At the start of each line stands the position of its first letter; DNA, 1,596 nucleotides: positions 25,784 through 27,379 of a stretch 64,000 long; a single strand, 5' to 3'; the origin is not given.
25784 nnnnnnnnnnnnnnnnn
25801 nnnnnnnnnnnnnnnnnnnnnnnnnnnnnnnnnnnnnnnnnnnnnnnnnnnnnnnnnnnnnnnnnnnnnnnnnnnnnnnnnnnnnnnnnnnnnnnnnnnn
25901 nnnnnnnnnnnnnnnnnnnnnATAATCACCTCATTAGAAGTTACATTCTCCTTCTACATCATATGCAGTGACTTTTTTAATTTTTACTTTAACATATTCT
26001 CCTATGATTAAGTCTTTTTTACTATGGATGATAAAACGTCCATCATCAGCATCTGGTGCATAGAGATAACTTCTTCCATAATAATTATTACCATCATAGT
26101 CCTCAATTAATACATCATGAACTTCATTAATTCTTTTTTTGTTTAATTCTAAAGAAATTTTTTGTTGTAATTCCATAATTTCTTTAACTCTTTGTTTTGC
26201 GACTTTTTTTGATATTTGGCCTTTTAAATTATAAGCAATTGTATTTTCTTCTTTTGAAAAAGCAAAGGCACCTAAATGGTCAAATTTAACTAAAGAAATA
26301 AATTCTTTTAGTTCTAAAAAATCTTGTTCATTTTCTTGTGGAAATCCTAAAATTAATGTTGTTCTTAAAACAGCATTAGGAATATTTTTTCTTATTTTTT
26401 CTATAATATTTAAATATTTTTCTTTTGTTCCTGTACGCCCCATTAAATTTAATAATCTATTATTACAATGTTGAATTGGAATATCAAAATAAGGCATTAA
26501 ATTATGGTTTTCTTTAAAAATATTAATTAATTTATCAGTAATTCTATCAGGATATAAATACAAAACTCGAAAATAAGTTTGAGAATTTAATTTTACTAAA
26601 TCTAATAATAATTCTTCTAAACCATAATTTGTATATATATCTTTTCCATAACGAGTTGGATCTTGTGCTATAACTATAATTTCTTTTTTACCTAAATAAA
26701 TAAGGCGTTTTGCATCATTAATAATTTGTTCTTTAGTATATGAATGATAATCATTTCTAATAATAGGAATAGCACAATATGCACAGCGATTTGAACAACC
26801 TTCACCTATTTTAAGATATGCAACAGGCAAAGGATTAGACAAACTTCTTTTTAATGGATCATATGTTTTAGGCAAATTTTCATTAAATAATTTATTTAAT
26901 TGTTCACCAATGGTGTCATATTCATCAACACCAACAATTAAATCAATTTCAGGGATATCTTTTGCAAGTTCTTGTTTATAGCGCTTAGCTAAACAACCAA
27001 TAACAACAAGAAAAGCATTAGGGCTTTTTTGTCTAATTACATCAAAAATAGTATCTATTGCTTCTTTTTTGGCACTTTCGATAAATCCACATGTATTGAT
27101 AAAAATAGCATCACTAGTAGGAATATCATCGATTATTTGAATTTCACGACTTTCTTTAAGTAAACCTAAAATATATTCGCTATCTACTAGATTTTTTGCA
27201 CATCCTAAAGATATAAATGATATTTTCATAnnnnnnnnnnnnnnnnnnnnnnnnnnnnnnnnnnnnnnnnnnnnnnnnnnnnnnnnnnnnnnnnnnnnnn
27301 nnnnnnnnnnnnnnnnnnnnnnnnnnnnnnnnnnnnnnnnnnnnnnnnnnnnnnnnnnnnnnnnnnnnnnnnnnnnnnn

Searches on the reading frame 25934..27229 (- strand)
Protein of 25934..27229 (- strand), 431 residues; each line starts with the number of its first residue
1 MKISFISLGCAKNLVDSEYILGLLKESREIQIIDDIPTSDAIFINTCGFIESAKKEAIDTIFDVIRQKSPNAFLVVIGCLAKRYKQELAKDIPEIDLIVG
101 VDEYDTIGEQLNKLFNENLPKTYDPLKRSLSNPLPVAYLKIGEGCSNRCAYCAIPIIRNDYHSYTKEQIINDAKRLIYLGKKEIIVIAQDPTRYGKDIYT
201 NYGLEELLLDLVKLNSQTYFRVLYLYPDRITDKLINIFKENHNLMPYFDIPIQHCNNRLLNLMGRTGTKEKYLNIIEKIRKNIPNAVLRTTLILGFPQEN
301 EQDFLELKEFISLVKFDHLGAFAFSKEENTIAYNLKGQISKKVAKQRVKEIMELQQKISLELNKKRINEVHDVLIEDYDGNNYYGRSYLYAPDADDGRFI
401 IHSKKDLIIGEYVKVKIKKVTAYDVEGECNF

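Call 66: search_protein_families(library=pfam, proteins=[window:25934-27229:-], max_evalue=0.00001)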
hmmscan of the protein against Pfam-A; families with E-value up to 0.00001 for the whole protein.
window:25934-27229:- (431 aa): 3 families
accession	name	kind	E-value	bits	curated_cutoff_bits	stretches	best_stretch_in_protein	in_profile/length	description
PF04055.27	Radical_SAM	-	2.4e-25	90.1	29.5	1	140-311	2-166/166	Radical SAM superfamily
PF00919.26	UPF0004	-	1.3e-24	86.5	27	1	2-100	1-98/98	Uncharacterized protein family UPF0004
PF18693.7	TRAM_2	-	1.7e-11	44.6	27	1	371-429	5-62/63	TRAM domain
